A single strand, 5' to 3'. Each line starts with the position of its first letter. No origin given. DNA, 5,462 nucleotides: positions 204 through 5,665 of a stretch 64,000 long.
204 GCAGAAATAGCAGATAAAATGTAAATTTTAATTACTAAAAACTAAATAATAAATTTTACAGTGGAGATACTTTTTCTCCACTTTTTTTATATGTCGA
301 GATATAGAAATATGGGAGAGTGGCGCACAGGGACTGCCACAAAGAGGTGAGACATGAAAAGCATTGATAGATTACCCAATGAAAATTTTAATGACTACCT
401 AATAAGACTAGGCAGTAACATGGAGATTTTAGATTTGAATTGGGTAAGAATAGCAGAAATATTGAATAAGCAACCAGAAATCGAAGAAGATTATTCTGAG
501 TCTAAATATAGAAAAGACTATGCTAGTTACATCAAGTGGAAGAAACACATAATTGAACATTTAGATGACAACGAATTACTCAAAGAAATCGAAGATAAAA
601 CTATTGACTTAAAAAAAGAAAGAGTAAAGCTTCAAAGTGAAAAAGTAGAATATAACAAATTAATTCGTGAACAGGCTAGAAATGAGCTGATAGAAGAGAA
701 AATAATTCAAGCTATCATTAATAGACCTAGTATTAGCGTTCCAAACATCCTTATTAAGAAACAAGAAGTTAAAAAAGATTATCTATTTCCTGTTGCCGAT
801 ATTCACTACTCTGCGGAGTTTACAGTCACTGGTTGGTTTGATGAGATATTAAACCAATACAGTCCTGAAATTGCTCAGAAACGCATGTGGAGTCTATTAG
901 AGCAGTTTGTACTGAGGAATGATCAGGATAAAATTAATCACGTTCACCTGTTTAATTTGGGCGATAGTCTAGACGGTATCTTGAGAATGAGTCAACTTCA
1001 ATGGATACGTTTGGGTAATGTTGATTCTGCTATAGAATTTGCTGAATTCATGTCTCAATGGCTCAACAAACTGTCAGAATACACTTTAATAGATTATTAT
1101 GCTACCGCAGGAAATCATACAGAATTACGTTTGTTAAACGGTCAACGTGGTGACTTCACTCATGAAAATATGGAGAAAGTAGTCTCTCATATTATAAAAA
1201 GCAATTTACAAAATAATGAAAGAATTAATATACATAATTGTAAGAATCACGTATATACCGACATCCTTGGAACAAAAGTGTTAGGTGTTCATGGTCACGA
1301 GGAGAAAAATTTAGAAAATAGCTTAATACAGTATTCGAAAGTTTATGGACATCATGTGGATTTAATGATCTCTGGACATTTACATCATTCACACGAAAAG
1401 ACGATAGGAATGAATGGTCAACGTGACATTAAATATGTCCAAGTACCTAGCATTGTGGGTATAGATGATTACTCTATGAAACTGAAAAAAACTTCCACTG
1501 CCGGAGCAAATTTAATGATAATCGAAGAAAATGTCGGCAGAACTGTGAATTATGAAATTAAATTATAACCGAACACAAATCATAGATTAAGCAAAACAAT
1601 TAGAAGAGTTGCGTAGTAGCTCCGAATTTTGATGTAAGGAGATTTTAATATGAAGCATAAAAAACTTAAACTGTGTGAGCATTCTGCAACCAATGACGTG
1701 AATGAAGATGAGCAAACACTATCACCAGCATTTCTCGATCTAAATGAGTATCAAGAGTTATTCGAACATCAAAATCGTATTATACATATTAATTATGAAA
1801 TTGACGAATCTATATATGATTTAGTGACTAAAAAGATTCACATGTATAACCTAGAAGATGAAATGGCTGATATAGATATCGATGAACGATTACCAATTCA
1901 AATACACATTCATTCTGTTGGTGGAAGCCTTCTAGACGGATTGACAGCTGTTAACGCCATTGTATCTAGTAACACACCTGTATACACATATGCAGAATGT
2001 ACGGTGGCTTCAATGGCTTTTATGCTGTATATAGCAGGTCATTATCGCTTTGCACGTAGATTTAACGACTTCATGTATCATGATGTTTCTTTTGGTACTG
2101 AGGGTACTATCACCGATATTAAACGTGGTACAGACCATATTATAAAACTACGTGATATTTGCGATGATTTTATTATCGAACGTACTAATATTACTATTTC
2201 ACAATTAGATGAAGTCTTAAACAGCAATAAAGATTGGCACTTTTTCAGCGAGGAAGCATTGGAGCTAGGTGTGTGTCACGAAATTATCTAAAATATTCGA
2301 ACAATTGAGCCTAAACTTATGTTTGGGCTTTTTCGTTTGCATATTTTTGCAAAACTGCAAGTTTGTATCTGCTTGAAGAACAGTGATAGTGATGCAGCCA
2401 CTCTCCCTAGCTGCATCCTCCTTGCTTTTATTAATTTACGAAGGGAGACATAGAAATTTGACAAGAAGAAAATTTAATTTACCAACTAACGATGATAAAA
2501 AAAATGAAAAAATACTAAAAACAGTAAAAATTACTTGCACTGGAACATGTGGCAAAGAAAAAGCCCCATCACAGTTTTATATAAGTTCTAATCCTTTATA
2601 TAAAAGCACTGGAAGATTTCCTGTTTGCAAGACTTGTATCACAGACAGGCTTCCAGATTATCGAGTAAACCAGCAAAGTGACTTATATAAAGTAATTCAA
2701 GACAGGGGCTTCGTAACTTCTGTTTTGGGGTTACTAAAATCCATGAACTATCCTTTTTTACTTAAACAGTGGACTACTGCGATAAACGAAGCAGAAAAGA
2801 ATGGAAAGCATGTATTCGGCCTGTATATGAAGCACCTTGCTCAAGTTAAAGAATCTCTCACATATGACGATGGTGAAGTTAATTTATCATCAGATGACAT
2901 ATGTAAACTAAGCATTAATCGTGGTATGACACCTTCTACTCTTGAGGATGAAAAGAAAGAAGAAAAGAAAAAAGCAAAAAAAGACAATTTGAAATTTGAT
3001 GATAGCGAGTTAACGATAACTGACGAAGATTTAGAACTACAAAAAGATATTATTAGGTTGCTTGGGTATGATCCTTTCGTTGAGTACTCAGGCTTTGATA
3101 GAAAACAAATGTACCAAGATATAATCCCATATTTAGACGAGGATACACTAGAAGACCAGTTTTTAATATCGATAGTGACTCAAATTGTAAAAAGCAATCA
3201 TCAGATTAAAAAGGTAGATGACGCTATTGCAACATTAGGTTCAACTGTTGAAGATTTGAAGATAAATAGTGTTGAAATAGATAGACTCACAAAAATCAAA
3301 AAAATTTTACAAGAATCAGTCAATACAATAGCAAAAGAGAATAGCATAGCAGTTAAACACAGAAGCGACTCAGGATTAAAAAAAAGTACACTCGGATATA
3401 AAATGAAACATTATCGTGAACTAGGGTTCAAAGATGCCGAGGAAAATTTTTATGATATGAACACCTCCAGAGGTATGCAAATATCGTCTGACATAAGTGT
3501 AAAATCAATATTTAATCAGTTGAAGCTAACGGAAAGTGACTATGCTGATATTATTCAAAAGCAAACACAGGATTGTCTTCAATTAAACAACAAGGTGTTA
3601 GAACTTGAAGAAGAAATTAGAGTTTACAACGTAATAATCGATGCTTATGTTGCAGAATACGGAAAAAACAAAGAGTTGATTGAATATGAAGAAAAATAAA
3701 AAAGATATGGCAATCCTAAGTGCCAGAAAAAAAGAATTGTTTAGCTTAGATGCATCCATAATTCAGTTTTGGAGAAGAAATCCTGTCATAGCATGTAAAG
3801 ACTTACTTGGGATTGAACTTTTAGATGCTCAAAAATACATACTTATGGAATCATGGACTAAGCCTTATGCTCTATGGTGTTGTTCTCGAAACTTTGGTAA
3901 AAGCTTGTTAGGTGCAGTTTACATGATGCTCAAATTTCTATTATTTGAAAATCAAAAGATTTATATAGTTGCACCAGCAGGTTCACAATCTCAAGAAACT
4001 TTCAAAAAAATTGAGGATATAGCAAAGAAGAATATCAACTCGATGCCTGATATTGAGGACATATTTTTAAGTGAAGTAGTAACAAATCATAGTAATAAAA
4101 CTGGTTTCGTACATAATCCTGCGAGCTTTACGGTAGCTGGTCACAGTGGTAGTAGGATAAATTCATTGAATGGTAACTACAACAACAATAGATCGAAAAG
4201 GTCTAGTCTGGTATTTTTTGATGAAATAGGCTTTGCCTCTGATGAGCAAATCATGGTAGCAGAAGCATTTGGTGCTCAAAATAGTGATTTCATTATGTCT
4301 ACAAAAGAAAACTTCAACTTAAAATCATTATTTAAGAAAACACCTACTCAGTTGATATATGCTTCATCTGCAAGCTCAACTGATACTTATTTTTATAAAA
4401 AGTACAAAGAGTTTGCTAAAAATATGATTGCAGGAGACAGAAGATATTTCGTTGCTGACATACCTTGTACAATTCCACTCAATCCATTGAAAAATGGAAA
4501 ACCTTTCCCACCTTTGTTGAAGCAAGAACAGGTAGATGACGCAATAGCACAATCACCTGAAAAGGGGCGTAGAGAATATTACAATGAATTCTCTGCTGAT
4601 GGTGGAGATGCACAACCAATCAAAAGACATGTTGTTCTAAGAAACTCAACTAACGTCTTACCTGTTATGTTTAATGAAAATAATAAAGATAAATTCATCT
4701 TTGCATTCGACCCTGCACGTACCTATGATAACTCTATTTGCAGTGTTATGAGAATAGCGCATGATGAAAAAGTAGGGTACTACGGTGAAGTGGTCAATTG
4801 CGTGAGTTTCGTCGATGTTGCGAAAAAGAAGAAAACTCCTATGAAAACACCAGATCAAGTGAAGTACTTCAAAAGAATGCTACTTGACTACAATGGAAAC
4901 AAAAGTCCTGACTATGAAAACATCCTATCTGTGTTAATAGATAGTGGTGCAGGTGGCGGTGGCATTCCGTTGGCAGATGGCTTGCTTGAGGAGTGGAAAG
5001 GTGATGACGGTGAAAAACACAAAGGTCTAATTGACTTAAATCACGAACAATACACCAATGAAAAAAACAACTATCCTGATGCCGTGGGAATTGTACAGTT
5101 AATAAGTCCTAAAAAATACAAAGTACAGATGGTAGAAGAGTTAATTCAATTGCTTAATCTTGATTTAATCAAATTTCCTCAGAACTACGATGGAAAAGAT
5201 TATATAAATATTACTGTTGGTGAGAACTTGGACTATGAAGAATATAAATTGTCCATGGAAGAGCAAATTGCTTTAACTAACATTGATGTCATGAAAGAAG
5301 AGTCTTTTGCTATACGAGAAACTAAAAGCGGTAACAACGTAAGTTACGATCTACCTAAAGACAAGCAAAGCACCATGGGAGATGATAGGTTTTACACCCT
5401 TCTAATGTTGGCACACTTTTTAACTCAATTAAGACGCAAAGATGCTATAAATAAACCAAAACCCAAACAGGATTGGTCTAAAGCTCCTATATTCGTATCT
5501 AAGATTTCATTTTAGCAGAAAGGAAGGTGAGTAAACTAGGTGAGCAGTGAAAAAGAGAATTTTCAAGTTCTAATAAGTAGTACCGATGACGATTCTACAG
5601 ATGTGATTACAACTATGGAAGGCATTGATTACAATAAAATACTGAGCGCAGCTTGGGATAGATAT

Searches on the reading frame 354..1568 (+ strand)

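Call 29: search_protein_families(library=phrogs, proteins=[window:354-1568:+], max_evalue=0.00001)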
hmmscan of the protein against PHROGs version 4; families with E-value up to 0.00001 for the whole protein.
window:354-1568:+ (404 aa): 1 family
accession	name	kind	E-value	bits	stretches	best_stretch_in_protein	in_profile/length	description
phrog_284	-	DNA, RNA and nucleotide metabolism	6.2e-52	177.8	1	14-397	8-387/398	exonuclease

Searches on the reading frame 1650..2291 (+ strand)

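Call 29: search_protein_families(library=phrogs, proteins=[window:1650-2291:+], max_evalue=0.00001)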
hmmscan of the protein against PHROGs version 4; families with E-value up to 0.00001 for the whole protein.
window:1650-2291:+ (213 aa): 7 families
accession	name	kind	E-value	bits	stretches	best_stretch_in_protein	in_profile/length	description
phrog_94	-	head and packaging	8.8e-24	85.9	1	39-213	77-250/622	head maturation protease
phrog_2976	-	head and packaging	1.3e-16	62.3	1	50-212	28-181/394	head maturation protease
phrog_1827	-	other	9.6e-13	48.9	1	82-203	54-173/202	ATP-dependent protease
phrog_133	-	head and packaging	4.2e-11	43.2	1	82-213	50-179/668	head maturation protease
phrog_1684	-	head and packaging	1.2e-08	35.8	1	78-210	71-200/284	head maturation protease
phrog_5410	-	other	3.3e-08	34.1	1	82-157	57-132/323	ATP-dependent protease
phrog_26628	-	head and packaging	6.8e-06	26.7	0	67-163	52-150/290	head maturation protease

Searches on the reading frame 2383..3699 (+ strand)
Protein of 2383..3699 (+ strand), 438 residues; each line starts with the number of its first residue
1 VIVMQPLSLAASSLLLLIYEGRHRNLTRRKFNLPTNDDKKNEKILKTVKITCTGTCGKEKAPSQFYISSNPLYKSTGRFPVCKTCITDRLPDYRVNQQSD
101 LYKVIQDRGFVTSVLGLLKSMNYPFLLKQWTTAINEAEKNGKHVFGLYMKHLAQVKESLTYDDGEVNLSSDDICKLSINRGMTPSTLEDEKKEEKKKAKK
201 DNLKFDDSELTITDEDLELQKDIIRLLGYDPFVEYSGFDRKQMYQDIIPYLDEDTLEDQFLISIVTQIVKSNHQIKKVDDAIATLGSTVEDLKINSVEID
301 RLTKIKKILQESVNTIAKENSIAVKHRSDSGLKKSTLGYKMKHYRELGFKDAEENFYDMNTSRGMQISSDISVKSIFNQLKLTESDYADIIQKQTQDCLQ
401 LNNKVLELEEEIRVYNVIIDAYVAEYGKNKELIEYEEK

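Call 29: search_protein_families(library=phrogs, proteins=[window:2383-3699:+], max_evalue=0.00001)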
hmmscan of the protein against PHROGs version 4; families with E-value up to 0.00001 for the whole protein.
window:2383-3699:+ (438 aa): 1 family
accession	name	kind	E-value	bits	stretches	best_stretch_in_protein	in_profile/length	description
phrog_3314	-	unknown function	3.8e-19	70.2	1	49-201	6-133/286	-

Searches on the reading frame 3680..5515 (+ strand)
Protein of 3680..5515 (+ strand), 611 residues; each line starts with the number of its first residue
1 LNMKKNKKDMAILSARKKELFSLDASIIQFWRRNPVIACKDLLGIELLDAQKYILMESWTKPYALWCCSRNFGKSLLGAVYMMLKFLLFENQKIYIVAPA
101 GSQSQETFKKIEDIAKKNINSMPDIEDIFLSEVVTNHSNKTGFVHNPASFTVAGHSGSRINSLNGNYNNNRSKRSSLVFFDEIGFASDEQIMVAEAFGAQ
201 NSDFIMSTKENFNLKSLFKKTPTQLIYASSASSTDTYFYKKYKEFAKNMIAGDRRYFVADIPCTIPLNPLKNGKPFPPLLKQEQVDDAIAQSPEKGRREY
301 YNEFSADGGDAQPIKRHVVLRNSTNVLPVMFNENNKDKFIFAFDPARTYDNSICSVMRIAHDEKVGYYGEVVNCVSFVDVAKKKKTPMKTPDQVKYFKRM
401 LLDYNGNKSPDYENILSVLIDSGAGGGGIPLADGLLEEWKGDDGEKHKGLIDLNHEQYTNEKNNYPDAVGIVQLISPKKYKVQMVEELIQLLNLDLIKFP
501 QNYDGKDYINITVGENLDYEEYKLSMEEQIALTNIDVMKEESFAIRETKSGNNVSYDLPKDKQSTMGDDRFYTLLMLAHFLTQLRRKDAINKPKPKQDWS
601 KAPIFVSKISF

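Call 29: search_protein_families(library=phrogs, proteins=[window:3680-5515:+], max_evalue=0.00001)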
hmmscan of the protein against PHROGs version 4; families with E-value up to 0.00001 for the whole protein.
window:3680-5515:+ (611 aa): 4 families
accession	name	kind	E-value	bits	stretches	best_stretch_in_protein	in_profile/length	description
phrog_2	-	head and packaging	9.5e-25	88.5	1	45-468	261-549/807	terminase large subunit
phrog_15503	-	unknown function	9.5e-11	42.5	1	15-189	35-198/245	-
phrog_9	-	head and packaging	1.8e-09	38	1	45-258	200-390/812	terminase large subunit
phrog_5989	-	head and packaging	2.7e-07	31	1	46-207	141-283/347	terminase large subunit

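Call 57: search_dna_similar(query=window:3680-5515:+, collection=plasmids, mode=protein, max_rows=30, max_evalue=1e-10)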
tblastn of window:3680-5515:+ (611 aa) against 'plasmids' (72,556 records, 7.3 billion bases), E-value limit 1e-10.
Records with a match: 2; places in all: 2; records where one place covers at least 80% of the query: 1.
Best place of each record, by identity: <60% 2.
By first word of the organism name: Bacillus 2.
By predicted mobility (MOB-suite, as given by PLSDB): non-mobilizable 2.
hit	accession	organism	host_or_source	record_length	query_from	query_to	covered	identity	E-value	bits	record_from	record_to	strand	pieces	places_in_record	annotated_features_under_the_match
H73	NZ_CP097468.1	Bacillus velezensis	-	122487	11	605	97%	51.1%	2e-148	481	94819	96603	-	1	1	hypothetical protein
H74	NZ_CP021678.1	Bacillus licheniformis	cell culture,food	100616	27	111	14%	42.4%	2e-11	75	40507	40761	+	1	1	terminase family protein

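Call 58: search_dna_similar(query=window:3680-5515:+, collection=phages, mode=protein, max_rows=30, max_evalue=1e-10)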
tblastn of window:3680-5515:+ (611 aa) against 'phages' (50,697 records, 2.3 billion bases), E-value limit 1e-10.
Records with a match: 23; places in all: 23; records where one place covers at least 80% of the query: 0.
Best place of each record, by identity: <60% 23.
By first word of the organism name: Bacillus 22; Microcystis 1.
By host as written in the record: Bacillus cereus 4; Bacillus cereus ATCC 27348 4; Bacillus megaterium Km 4; Bacillus megaterium Km Sp- 4; Bacillus anthracis ST-1 4; Bacillus cereus BGSC 6E1 2; Microcystis aeruginosa FACHB-942 1.
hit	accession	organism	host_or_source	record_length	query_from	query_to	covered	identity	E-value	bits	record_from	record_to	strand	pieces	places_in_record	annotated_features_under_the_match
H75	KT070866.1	Bacillus phage PBC4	Bacillus cereus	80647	28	267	39%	31.4%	7e-18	94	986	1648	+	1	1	putative terminase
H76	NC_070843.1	Bacillus phage PBC4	Bacillus cereus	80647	28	267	39%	31.4%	7e-18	94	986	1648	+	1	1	putative terminase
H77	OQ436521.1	Bacillus phage BSG01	Bacillus cereus ATCC 27348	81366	28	267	39%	31.4%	7e-18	94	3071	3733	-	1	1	terminase-like protein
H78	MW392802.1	Bacillus phage BCPST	Bacillus cereus ATCC 27348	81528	28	267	39%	31.4%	7e-18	94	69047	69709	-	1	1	terminase-like protein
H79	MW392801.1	Bacillus phage BCP6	Bacillus cereus ATCC 27348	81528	28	267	39%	31.4%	7e-18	94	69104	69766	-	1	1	terminase-like protein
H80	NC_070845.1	Bacillus phage BCPST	Bacillus cereus ATCC 27348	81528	28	267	39%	31.4%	7e-18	94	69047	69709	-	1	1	terminase-like protein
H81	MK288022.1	Bacillus phage pW4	Bacillus cereus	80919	28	267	39%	31.4%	7e-18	94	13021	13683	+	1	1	putative terminase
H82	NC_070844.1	Bacillus phage pW4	Bacillus cereus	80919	28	267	39%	31.4%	7e-18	94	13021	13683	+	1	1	putative terminase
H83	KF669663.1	Bacillus phage Staley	Bacillus megaterium Km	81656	14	267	42%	29.7%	5e-16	88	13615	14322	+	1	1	terminase large subunit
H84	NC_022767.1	Bacillus phage Staley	Bacillus megaterium Km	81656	14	267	42%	29.7%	5e-16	88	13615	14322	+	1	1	terminase large subunit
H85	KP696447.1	Bacillus phage Stahl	Bacillus megaterium Km Sp-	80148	14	267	42%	29.7%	7e-16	88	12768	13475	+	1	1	terminase large subunit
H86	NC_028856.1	Bacillus phage Stahl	Bacillus megaterium Km Sp-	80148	14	267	42%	29.7%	7e-16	88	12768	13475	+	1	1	terminase large subunit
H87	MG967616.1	Bacillus phage v_B-Bak1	Bacillus anthracis ST-1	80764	28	267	39%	29.8%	5e-16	89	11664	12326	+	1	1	terminase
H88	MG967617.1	Bacillus phage v_B-Bak6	Bacillus anthracis ST-1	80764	28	267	39%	29.8%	5e-16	89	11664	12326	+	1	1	terminase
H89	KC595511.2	Bacillus phage Basilisk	Bacillus cereus BGSC 6E1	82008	28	267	39%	29.8%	5e-16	89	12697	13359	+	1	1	terminase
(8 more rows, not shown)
